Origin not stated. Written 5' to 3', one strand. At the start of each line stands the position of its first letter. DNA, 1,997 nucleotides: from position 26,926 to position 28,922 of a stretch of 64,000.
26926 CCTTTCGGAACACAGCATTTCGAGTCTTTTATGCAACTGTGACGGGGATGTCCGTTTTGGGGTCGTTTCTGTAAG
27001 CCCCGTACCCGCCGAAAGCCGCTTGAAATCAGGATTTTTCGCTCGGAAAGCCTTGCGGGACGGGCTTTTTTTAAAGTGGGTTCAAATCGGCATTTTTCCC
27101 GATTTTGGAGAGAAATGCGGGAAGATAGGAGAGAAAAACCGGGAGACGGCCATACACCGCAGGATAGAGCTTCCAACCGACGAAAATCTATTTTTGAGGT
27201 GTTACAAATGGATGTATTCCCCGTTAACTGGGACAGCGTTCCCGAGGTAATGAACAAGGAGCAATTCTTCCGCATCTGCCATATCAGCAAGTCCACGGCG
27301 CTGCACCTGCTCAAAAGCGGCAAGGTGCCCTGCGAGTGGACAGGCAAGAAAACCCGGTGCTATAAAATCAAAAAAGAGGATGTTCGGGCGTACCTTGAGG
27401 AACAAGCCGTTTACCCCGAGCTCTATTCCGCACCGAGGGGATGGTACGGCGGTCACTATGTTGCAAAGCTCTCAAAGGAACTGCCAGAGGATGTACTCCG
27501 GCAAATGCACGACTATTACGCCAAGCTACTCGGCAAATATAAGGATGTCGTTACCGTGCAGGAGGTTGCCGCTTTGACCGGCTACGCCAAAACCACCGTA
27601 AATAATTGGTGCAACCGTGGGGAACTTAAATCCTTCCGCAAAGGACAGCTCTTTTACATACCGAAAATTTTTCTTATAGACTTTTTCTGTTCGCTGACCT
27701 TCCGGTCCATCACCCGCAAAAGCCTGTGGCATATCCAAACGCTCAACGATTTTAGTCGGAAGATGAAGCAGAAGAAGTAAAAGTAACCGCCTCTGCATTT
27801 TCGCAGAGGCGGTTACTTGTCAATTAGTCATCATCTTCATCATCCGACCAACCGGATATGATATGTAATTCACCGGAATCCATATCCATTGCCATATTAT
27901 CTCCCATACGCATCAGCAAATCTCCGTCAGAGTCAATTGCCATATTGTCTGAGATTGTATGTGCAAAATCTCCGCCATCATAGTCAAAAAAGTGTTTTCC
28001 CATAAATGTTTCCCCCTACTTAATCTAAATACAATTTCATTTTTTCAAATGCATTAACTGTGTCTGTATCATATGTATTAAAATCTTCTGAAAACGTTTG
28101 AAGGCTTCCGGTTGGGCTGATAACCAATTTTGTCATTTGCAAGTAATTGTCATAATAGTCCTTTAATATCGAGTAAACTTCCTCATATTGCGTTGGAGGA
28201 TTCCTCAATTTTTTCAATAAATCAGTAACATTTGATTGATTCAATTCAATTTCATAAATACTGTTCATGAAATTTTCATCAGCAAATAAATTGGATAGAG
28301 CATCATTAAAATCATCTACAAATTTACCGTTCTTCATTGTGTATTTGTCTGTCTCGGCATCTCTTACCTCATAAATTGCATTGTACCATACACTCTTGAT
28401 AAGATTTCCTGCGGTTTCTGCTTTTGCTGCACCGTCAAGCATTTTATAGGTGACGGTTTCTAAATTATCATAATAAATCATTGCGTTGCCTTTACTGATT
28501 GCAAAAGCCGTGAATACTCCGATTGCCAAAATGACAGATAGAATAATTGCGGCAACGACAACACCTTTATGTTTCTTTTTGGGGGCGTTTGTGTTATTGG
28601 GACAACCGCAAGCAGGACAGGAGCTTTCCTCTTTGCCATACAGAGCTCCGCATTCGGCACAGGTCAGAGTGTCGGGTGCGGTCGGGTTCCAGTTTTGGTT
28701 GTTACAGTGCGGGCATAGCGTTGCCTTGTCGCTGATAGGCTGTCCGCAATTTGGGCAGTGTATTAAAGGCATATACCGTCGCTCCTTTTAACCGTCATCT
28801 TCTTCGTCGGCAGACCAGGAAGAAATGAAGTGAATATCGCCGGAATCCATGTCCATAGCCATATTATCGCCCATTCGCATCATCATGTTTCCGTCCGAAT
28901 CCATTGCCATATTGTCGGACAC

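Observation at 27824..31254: Candidate undescribed defence-type locus: HTH-tailed ABC/SMC ATPase + mini-HNH + zinc-ribbon membrane protein bracketed by two paralogous acidic mini-proteins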

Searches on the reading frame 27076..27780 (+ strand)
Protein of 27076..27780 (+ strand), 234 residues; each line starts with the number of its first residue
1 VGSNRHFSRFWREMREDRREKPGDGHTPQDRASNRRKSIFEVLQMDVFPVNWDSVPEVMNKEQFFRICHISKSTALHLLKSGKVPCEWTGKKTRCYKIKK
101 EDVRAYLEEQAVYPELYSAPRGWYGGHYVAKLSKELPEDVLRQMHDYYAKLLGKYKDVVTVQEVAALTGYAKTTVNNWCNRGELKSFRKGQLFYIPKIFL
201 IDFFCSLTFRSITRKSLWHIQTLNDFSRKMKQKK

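Call 59: search_protein_families(library=pfam, proteins=[window:27076-27780:+], max_evalue=0.01)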
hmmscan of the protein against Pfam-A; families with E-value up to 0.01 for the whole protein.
window:27076-27780:+ (234 aa): 3 families
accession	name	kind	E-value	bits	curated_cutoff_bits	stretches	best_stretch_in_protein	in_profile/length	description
PF12728.13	HTH_17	-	7.7e-18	64.9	27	2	159-203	2-46/51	Helix-turn-helix domain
PF21531.3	Rv2175c_wHTH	-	0.0018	18.6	27.1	1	151-200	8-57/57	DNA-binding protein Rv2175c, wHTH domain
PF13338.12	AbiEi_4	-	0.0023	18.4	25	0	147-184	2-38/49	Transcriptional regulator, AbiEi antitoxin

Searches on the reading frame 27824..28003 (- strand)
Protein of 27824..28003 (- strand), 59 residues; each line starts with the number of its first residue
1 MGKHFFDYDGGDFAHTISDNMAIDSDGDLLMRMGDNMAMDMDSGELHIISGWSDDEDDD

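Call 4: search_protein_families(library=pfam, proteins=[window:27824-28003:-], max_evalue=0.1)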
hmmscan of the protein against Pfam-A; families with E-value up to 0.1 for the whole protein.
window:27824-28003:- (59 aa): 0 families

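Call 5: search_protein_families(library=padloc, proteins=[window:27824-28003:-], max_evalue=0.1)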
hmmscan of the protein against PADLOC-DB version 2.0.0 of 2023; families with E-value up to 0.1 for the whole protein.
window:27824-28003:- (59 aa): 0 families

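Call 6: search_protein_families(library=ncbifam, proteins=[window:27824-28003:-], max_evalue=0.1)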
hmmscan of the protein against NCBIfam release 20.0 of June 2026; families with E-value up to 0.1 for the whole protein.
window:27824-28003:- (59 aa): 0 families

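Call 25: search_protein_families(library=phrogs, proteins=[window:27824-28003:-], max_evalue=0.01)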
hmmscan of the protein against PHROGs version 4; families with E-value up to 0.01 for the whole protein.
window:27824-28003:- (59 aa): 0 families

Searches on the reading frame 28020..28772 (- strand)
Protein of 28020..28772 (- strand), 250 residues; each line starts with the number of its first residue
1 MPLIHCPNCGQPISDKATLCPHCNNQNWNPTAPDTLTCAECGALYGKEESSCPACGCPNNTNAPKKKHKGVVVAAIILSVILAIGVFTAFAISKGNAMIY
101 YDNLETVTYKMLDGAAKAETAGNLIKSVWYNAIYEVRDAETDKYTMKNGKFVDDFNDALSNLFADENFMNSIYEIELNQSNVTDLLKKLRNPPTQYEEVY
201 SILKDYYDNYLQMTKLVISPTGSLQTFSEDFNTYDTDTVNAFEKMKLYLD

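Call 4: search_protein_families(library=pfam, proteins=[window:28020-28772:-], max_evalue=0.1)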
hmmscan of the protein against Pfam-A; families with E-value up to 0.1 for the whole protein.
window:28020-28772:- (250 aa): 10 families
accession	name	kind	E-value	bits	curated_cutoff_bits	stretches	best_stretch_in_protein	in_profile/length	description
PF12773.13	DZR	-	3.2e-06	27.6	27.3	1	6-56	1-45/45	Double zinc ribbon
PF13240.11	Zn_Ribbon_1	-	5.2e-06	26.5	25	1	5-24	1-20/23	zinc-ribbon domain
PF13248.11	Zn_ribbon_3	-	1.3e-05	24.9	27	1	4-23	3-22/26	zinc-ribbon domain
PF09889.16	DUF2116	-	0.00031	21.1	26.8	0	5-21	5-21/59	Probable treble clef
PF18912.6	DZR_2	-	0.0019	18.5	27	1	5-55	9-55/56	Double zinc ribbon domain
PF24463.1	DUF7577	-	0.0086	16.1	28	1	4-26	3-25/27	Domain of unknown function (DUF7577)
PF17032.10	Zn_ribbon_15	-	0.021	16.1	28.9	0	5-23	54-72/73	zinc-ribbon family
PF06479.17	Ribonuc_2-5A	-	0.023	15.3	23.3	1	165-209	44-89/127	Ribonuclease 2-5A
PF09716.15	ETRAMP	-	0.079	13.4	29.1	0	19-93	19-76/81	Malarial early transcribed membrane protein (ETRAMP)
PF01155.25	HypA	-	0.08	13.4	28.9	0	4-30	71-99/112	Hydrogenase/urease nickel incorporation, metallochaperone, hypA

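Call 5: search_protein_families(library=padloc, proteins=[window:28020-28772:-], max_evalue=0.1)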
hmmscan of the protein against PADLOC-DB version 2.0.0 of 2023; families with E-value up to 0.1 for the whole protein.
window:28020-28772:- (250 aa): 2 families
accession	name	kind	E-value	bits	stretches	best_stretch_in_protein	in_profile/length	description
PDLC03582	REase_II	-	0.0024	14.9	0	37-102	132-200/521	Type II restriction enzyme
PDLC04502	PDC-M18B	-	0.012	13.8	1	70-116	53-99/145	-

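Call 6: search_protein_families(library=ncbifam, proteins=[window:28020-28772:-], max_evalue=0.1)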
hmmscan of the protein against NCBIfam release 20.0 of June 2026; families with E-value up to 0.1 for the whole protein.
window:28020-28772:- (250 aa): 2 families
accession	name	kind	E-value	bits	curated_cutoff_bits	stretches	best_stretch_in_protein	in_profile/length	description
NF011149.0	PRK14559.1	equivalog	0.021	13.6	374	1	19-153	3-95/642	serine/threonine phosphatase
TIGR01212.1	TIGR01212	equivalog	0.088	11.9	180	0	141-211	69-137/302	tRNA modification radical SAM protein MnmL/YtqA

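Call 25: search_protein_families(library=phrogs, proteins=[window:28020-28772:-], max_evalue=0.01)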
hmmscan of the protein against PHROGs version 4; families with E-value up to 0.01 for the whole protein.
window:28020-28772:- (250 aa): 8 families
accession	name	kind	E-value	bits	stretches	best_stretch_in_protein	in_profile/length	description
phrog_4852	-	unknown function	8.1e-18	65.8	1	32-183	10-180/194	-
phrog_9700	-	unknown function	1.3e-08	35.2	1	3-162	6-173/483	-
phrog_24226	-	unknown function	9e-08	33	1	100-240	83-218/222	-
phrog_14275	-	unknown function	2.8e-06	28.1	1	37-88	5-53/178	-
phrog_10292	-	unknown function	1.1e-05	26.4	0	36-85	4-51/136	-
phrog_38187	-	unknown function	1.6e-05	26.1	0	37-149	5-106/144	-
phrog_6586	-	unknown function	0.0028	18.5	1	1-26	1-26/129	-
phrog_2546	-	unknown function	0.0079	17.4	0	4-24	1-21/180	-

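Call 88: search_solved_structures(query=window:28020-28772:-, max_evalue=1)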
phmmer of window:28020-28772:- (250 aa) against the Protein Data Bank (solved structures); distinct sequences matched with E-value up to 1: 2.
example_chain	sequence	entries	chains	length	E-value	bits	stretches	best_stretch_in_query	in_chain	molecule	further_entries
2i13_A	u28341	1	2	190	0.18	14.8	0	5-46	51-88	Aart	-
7qep_O7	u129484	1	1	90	0.28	14.1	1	34-70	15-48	60S ribosomal protein L37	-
